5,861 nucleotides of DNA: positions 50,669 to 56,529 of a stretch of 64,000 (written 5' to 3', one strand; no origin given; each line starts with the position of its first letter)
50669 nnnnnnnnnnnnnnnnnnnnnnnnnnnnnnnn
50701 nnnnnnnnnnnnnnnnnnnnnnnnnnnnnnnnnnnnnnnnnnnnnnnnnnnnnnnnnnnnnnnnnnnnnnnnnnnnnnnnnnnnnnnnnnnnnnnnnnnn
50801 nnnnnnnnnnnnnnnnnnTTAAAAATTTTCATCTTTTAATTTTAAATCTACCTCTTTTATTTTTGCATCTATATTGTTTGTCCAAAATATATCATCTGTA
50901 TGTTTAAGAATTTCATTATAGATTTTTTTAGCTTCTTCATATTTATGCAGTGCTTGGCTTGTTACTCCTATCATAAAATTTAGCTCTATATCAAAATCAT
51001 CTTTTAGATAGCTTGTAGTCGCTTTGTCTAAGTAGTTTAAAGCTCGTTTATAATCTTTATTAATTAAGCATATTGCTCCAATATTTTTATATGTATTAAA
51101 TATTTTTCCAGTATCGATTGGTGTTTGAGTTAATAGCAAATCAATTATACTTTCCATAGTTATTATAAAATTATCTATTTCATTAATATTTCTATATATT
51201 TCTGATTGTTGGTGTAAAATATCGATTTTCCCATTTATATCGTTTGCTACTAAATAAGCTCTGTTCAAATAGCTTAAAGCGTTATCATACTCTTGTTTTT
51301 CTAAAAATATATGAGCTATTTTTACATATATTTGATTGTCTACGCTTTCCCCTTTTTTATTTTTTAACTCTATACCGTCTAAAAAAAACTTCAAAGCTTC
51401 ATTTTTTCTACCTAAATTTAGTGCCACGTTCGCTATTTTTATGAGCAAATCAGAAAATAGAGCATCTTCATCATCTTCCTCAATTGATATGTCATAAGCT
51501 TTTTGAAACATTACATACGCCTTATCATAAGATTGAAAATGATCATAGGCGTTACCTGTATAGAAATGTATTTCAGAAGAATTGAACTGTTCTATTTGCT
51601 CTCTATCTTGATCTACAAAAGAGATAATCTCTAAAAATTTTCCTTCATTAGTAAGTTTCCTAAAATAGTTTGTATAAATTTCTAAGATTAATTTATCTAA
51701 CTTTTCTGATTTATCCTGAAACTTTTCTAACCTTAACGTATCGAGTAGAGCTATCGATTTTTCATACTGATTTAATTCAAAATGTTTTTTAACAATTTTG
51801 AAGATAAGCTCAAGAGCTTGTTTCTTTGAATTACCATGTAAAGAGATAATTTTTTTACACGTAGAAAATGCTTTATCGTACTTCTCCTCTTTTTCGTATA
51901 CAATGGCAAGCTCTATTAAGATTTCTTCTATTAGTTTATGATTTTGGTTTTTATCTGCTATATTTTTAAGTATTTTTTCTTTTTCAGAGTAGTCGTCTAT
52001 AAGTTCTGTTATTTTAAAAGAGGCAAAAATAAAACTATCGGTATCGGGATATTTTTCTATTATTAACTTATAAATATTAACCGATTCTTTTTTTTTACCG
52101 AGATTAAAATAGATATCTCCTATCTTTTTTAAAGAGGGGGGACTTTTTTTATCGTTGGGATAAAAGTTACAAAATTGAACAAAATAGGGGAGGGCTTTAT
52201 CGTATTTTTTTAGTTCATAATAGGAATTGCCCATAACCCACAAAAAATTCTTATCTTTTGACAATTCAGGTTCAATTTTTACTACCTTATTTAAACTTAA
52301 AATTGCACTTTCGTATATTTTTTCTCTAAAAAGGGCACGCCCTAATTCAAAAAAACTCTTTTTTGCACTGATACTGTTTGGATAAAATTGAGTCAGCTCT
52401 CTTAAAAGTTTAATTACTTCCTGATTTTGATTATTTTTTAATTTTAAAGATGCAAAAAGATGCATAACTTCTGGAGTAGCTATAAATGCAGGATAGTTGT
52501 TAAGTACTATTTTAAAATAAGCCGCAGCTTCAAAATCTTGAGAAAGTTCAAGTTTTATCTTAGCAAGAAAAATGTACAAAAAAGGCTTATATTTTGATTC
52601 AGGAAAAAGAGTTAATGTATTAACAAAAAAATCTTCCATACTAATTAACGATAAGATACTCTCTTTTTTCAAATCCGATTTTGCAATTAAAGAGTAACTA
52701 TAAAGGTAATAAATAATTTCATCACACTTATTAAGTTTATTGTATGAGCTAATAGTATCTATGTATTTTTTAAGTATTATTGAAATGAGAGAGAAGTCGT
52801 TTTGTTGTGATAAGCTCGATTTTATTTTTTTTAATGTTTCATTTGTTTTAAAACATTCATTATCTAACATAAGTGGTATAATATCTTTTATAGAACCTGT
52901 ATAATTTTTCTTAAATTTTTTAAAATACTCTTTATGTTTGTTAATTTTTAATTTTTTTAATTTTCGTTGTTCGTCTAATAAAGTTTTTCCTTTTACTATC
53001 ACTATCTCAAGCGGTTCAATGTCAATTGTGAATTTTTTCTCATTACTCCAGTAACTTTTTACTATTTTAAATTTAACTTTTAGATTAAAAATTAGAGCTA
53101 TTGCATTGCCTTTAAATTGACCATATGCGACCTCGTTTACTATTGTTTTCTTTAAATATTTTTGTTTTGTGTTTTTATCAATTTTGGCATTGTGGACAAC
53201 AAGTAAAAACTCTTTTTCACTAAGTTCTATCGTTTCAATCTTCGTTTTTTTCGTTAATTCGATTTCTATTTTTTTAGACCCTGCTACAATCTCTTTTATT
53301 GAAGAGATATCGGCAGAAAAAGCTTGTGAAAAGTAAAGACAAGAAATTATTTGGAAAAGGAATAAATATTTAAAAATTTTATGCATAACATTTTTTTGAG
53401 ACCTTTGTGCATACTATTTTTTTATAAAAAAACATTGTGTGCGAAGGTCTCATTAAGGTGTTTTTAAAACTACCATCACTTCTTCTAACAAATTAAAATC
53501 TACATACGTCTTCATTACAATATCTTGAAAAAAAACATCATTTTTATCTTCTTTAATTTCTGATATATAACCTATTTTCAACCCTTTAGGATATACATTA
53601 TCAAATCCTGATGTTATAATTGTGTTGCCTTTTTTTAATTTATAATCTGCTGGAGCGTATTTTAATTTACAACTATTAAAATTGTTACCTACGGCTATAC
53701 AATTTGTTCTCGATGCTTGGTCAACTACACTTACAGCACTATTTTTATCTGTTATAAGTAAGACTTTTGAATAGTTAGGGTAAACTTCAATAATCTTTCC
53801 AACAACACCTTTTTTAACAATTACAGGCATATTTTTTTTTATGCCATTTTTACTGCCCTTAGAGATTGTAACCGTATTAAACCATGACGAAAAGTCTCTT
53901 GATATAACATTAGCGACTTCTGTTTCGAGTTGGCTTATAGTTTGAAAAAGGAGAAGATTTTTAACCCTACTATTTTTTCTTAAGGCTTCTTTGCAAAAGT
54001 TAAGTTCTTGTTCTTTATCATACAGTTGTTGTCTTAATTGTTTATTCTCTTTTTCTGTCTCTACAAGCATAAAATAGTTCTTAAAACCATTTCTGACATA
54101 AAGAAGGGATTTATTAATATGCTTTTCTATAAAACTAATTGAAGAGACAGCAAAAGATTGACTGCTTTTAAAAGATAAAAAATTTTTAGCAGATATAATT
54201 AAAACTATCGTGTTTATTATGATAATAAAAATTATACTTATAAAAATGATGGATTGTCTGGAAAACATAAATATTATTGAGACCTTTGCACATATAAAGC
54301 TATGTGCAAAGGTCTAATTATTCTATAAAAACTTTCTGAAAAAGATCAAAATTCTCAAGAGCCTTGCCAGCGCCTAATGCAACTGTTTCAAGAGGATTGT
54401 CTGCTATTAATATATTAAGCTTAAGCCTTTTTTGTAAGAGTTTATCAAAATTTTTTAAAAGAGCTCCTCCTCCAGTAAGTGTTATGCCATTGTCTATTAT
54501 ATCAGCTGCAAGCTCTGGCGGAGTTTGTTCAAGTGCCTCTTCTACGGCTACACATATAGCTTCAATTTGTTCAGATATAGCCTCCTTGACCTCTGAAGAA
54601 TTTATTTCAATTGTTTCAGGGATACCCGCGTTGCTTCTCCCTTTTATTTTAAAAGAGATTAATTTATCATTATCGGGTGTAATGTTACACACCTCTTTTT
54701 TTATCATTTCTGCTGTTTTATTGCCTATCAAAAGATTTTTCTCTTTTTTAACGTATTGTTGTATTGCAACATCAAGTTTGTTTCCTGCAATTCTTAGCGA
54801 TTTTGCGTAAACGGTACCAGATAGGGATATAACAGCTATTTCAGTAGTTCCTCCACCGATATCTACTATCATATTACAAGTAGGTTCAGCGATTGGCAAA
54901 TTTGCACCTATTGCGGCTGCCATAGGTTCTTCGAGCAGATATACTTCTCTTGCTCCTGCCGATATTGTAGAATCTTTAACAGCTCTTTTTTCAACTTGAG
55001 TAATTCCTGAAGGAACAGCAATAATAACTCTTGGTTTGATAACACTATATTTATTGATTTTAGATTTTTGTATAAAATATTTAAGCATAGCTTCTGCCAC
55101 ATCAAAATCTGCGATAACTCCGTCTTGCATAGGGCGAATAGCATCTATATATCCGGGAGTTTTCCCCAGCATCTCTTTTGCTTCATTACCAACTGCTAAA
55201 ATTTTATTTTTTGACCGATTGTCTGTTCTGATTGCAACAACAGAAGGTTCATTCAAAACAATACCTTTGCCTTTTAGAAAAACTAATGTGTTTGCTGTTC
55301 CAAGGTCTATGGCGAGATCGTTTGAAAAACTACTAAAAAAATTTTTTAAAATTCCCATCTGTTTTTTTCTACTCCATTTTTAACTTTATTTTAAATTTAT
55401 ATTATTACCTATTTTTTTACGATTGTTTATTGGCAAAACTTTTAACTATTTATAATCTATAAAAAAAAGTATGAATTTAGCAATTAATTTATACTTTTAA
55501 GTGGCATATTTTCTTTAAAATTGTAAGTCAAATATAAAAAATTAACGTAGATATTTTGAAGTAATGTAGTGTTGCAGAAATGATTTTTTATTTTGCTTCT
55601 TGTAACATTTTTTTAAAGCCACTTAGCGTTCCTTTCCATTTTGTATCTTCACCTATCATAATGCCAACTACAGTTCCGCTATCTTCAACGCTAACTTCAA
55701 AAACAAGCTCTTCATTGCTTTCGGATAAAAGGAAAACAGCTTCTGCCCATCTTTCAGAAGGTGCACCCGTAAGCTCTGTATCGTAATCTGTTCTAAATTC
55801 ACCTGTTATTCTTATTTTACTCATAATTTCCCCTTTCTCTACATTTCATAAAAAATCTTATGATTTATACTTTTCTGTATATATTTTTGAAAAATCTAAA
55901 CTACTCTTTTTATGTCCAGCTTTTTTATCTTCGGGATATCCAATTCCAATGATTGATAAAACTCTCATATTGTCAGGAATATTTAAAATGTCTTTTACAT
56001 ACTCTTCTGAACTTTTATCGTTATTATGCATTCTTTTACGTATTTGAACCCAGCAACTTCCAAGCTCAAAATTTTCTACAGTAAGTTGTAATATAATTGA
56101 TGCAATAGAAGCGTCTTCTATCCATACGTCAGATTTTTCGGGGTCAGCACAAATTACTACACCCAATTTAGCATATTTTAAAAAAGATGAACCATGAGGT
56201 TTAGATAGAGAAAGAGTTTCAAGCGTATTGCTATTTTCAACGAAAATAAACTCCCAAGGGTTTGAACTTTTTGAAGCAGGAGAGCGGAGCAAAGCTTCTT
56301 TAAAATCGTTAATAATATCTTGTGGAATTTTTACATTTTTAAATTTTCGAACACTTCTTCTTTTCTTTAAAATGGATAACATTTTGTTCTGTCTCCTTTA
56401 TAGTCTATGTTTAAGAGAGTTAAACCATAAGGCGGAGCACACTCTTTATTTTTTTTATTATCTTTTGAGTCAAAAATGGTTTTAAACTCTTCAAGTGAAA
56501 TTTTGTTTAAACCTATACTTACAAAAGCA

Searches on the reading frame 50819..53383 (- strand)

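Call 5: search_protein_families(library=pfam, proteins=[window:50819-53383:-], max_evalue=0.01)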
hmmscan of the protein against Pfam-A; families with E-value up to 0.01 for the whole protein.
window:50819-53383:- (854 aa): 16 families
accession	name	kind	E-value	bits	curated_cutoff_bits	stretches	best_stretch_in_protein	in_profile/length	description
PF07719.23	TPR_2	-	1.7e-31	106.1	27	1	381-411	4-34/34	Tetratricopeptide repeat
PF00515.34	TPR_1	-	1.9e-24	84.8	27.8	2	384-401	7-24/34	Tetratricopeptide repeat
PF13181.12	TPR_8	-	1.6e-21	75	25.7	0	684-711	2-29/34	Tetratricopeptide repeat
PF13424.12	TPR_12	-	2.3e-21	76.2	30.1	1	762-827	3-73/77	Tetratricopeptide repeat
PF13174.12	TPR_6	-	5.8e-21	74.1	26.3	1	420-448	5-33/33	Tetratricopeptide repeat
PF13428.12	TPR_14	-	1.2e-15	56.8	23.5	0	487-520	2-35/44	Tetratricopeptide repeat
PF14559.12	TPR_19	-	1.5e-15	57.7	25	0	499-557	4-58/68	Tetratricopeptide repeat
PF13176.12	TPR_7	-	2.6e-08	33.8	27.9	0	689-715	5-31/36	Tetratricopeptide repeat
PF12895.13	ANAPC3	-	2.6e-07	31.3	27.2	0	342-398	24-76/82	Anaphase-promoting complex, cyclosome, subunit 3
PF13432.12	TPR_16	-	3.4e-07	31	32.7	0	650-710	3-58/65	Tetratricopeptide repeat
PF09976.15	TPR_21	-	1.8e-06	28.3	25.5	0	674-709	104-139/193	Tetratricopeptide repeat-like domain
PF13374.12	TPR_10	-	1.3e-05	25.5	27.5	0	649-673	7-31/42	Tetratricopeptide repeat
PF17874.7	TPR_MalT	-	1.8e-05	24.7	45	1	621-720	98-198/336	MalT-like TPR region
PF25058.1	ARM_TT21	-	7.4e-05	23.2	27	0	644-708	57-119/155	Tetratricopeptide repeat protein 21 ARM repeat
PF13525.12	YfiO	-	0.0041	17.4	25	1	311-464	12-139/203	Outer membrane lipoprotein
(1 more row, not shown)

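Call 6: search_protein_families(library=ncbifam, proteins=[window:50819-53383:-], max_evalue=0.01)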
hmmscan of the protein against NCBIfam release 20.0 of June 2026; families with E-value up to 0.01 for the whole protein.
window:50819-53383:- (854 aa): 8 families
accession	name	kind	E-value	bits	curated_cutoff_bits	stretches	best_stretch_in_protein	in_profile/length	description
TIGR02795.1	tol_pal_ybgF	equivalog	1.5e-30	106.2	90.1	2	349-450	10-111/119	tol-pal system protein YbgF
NF052312.1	T9SS_PorW_SprE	equivalog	6.5e-20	71.3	250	3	330-549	130-353/716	type IX secretion system periplasmic lipoprotein PorW/SprE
NF040959.1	MamA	equivalog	5e-17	62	200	2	304-441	71-199/204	magnetosome protein MamA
TIGR03302.1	OM_YfiO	subfamily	6.8e-13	48.7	81.4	1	342-466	34-166/239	outer membrane protein assembly factor BamD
NF008068.0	PRK10803.1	equivalog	1.3e-12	48.2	383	2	354-455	156-257/263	cell division protein CpoB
NF052415.1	T3SS_chap_SctY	equivalog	1.9e-10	41.2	70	1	305-397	7-96/106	type III secretion apparatus assembly chaperone SctY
TIGR00540.1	TPR_hemY_coli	hypoth_equivalog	4.6e-07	28.9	142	0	463-712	131-355/385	heme biosynthesis-associated TPR protein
NF053852.1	vesicle_Bd0635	exception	0.0041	16.8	250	0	382-457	142-217/223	CpoB-like predatory vesicle lipoprotein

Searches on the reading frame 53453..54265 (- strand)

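Call 5: search_protein_families(library=pfam, proteins=[window:53453-54265:-], max_evalue=0.01)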
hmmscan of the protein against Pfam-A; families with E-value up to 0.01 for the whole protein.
window:53453-54265:- (270 aa): 2 families
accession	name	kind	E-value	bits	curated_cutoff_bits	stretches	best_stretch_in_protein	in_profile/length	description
PF04085.20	MreC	-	4.4e-48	163.2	28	1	120-266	1-146/147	Rod shape-determining protein MreC, barrel core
PF12725.13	DUF3810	-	0.0054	16.6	28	1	5-124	26-136/311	Protein of unknown function (DUF3810)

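Call 6: search_protein_families(library=ncbifam, proteins=[window:53453-54265:-], max_evalue=0.01)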
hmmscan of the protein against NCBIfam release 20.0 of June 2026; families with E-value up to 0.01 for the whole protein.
window:53453-54265:- (270 aa): 16 families
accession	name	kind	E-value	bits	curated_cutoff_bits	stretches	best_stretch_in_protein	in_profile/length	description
NF010519.0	PRK13922.13-4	equivalog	7.5e-47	160.3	505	1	9-269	12-274/406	rod shape-determining protein MreC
TIGR00219.1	mreC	equivalog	1.7e-43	148.8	92.75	1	1-267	3-272/283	rod shape-determining protein MreC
NF010532.0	PRK13922.9-3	equivalog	4.9e-38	130.8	243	1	48-268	44-262/280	rod shape-determining protein MreC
NF010527.0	PRK13922.6-2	equivalog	3.9e-30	104.9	289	1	84-242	65-222/249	rod shape-determining protein MreC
NF010524.0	PRK13922.14-4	equivalog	1.9e-28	99.3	332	1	7-266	11-268/270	rod shape-determining protein MreC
NF010520.0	PRK13922.13-5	equivalog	6.1e-27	94.6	343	1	70-266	67-260/263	rod shape-determining protein MreC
NF010512.0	PRK13922.12-1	equivalog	1.4e-26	93.4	336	1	48-244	54-250/287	rod shape-determining protein MreC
NF010533.0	PRK13922.9-5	equivalog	1.7e-25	89.8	384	1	59-239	77-254/345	rod shape-determining protein MreC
NF010514.0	PRK13922.12-4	equivalog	7.2e-24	84.4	337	1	24-239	39-253/276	rod shape-determining protein MreC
NF010513.0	PRK13922.12-3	equivalog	2.4e-23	83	380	1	12-241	27-257/305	rod shape-determining protein MreC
NF010510.0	PRK13922.11-5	equivalog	5e-20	71.8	415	1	67-270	76-274/334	rod shape-determining protein MreC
NF010536.0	PRK13923.2-1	equivalog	1.7e-18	67.1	271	1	109-266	30-187/210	putative spore coat protein regulator protein YlbO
NF011450.0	PRK14872.1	equivalog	2.8e-15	56.4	407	2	11-181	14-171/338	rod shape-determining protein MreC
NF010507.0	PRK13922.10-6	equivalog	4.1e-14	52.8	219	1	11-265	4-247/252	rod shape-determining protein MreC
NF010508.0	PRK13922.11-1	equivalog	1e-12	47.5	648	2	211-270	246-303/369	rod shape-determining protein MreC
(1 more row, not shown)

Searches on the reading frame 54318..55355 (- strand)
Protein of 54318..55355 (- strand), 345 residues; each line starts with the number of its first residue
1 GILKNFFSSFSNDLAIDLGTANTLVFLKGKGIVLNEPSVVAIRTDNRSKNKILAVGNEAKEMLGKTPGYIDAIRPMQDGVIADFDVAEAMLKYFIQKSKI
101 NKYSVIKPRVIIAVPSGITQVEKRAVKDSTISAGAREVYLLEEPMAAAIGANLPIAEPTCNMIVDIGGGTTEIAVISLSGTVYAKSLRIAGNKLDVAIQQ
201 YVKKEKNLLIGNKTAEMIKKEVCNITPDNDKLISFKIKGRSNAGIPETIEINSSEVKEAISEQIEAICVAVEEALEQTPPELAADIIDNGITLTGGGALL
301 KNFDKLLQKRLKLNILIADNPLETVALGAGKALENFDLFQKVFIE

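Call 5: search_protein_families(library=pfam, proteins=[window:54318-55355:-], max_evalue=0.01)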
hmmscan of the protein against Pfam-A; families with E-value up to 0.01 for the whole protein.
window:54318-55355:- (345 aa): 6 families
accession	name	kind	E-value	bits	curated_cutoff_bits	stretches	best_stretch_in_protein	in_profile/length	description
PF06723.19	MreB_Mbl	-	1.5e-136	455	27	1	12-339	2-325/327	MreB/Mbl protein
PF00022.25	Actin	-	1.5e-11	44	27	1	37-210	31-200/410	Actin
PF00012.26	HSP70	-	2.1e-10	39.9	20.6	1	109-329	135-368/599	Hsp70 protein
PF14450.12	FtsA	-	1.3e-08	35.6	31.8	1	163-318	2-110/127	Cell division protein FtsA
PF11104.14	PilM_2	-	8.7e-07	28.6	27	0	290-327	277-313/340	Type IV pilus assembly protein PilM;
PF08841.16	DDR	-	0.00027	20.5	24.6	1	143-220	117-189/328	Diol dehydratase reactivase ATPase-like domain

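Call 6: search_protein_families(library=ncbifam, proteins=[window:54318-55355:-], max_evalue=0.01)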
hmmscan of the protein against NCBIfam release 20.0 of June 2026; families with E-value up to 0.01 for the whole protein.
window:54318-55355:- (345 aa): 18 families
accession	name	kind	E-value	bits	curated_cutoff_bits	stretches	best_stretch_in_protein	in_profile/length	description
NF010539.0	PRK13927.1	subfamily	4.2e-148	492.8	293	1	7-343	2-336/339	rod shape-determining protein MreB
TIGR00904.1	mreB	subfamily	2e-143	477.5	365.75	1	10-340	1-333/334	MreB/Mrl family cell shape determining protein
NF010540.1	PRK13929.1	exception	5.3e-118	393.9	515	1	11-341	4-332/334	rod-share determining protein MreBH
NF053558.1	BeeR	equivalog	2.4e-20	72.8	530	1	68-312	63-309/349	BeeR family actin-like protein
TIGR01991.1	HscA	equivalog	7.2e-17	61.1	708.55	1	76-330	100-356/600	Fe-S protein assembly chaperone HscA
NF003520.0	PRK05183.1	subfamily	3.6e-16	58.7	620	1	77-330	121-376/621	Fe-S protein assembly chaperone HscA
TIGR02529.1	EutJ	subfamily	4.9e-14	52.4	152.1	1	72-207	27-156/239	ethanolamine utilization protein EutJ family protein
NF011660.0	PRK15080.1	equivalog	3.2e-13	49.5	182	1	74-199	62-181/277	ethanolamine utilization protein EutJ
NF002399.0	PRK01433.1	equivalog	3.3e-13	49.1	743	1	104-335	139-356/595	Fe-S protein assembly chaperone HscA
TIGR01174.1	ftsA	equivalog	2.1e-11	43.5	175.85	1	162-318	199-345/371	cell division protein FtsA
NF009946.0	PRK13410.1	equivalog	2e-08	33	1019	1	110-329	138-370/669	molecular chaperone DnaK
NF009947.0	PRK13411.1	equivalog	3.2e-08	32.1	1002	1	110-329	136-370/662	molecular chaperone DnaK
NF008673.0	PRK11678.1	equivalog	4.7e-08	32.3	331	1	128-185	178-235/450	molecular chaperone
TIGR01175.1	pilM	subfamily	2e-07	30.3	133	1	159-330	188-324/348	type IV pilus assembly protein PilM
NF001413.0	PRK00290.1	equivalog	1.7e-06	26.7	648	1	109-329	135-367/625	molecular chaperone DnaK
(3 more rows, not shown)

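Call 28: search_protein_families(library=pfam, proteins=[P0002], max_evalue=10)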
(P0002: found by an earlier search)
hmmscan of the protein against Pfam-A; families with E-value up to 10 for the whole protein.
P0002 (453 aa): 4 families
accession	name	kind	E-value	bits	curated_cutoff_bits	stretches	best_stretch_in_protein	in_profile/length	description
PF11953.13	DUF3470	-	0.015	15.7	23.2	1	267-291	5-29/42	Domain of unknown function (DUF3470)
PF10518.14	TAT_signal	-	0.2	12.1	22.7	1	60-76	1-17/21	TAT (twin-arginine translocation) pathway signal sequence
PF00285.26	Citrate_synt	-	0.22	10.9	27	1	39-110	52-118/357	Citrate synthase, C-terminal domain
PF06203.19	CCT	-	1.8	9.1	28.4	1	106-123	7-24/44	CCT motif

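Call 56: search_protein_families(library=ncbifam, proteins=[P0002], max_evalue=10)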
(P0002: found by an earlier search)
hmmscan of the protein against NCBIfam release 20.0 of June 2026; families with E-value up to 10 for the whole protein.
P0002 (453 aa): 4 families
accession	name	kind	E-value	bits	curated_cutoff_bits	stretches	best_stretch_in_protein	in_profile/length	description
NF041440.1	hydrolase_YghX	exception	0.044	12.9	460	1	60-130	22-93/292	YghX family hydrolase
TIGR02811.1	formate_TAT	hypoth_equivalog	0.06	13.7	48.45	1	58-104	6-50/66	formate dehydrogenase region TAT target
TIGR01800.1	cit_synth_II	subfamily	0.077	11.7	421.3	1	39-104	52-115/368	2-methylcitrate synthase/citrate synthase II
NF038009.1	TatB_1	subfamily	0.12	12.7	100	1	60-97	13-50/70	twin-arginine translocation system-associated protein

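Call 68: search_protein_families(library=padloc, proteins=[P0002], max_evalue=0.1)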
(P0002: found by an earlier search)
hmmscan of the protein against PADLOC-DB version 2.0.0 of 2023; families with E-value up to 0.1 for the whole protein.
P0002 (453 aa): 0 families

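Call 69: search_protein_families(library=phrogs, proteins=[P0002], max_evalue=0.1)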
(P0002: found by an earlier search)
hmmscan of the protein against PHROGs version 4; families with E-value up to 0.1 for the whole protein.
P0002 (453 aa): 0 families

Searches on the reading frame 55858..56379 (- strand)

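Call 5: search_protein_families(library=pfam, proteins=[window:55858-56379:-], max_evalue=0.01)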
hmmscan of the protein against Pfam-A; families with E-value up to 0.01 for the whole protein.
window:55858-56379:- (173 aa): 2 families
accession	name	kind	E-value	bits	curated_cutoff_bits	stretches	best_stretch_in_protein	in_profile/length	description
PF00881.29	Nitroreductase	-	7e-16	59.3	23.5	2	4-56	1-53/167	Nitroreductase family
PF14512.11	TM1586_NiRdase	-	2.3e-08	34.4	27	1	96-162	92-146/215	Putative TM nitroreductase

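Call 6: search_protein_families(library=ncbifam, proteins=[window:55858-56379:-], max_evalue=0.01)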
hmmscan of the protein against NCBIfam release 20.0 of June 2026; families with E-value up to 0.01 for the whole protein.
window:55858-56379:- (173 aa): 7 families
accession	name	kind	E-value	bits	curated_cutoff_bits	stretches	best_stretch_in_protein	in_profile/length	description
TIGR03553.1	F420_FbiB_CTERM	equivalog_domain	5.5e-11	42.6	249.55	2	4-54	3-53/194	F420 biosynthesis protein FbiB, C-terminal domain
NF009810.0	PRK13294.1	equivalog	8.6e-11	41.4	304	2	5-55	259-309/449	coenzyme F420-0:L-glutamate ligase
TIGR02476.1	BluB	equivalog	1.1e-09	38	150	1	3-53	12-62/205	5,6-dimethylbenzimidazole synthase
NF008275.0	PRK11053.1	equivalog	3.2e-06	26.8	227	1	2-87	5-95/217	oxygen-insensitive NAD(P)H nitroreductase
NF003768.0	PRK05365.1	equivalog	0.00038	20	152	0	3-57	17-71/200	malonic semialdehyde reductase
NF008033.1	PRK10765.1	equivalog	0.0023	17.4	223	0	3-85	7-88/240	oxygen-insensitive NADPH nitroreductase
NF008088.0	PRK10828.1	equivalog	0.0088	15.6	183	0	1-51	4-54/183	NAD(P)H nitroreductase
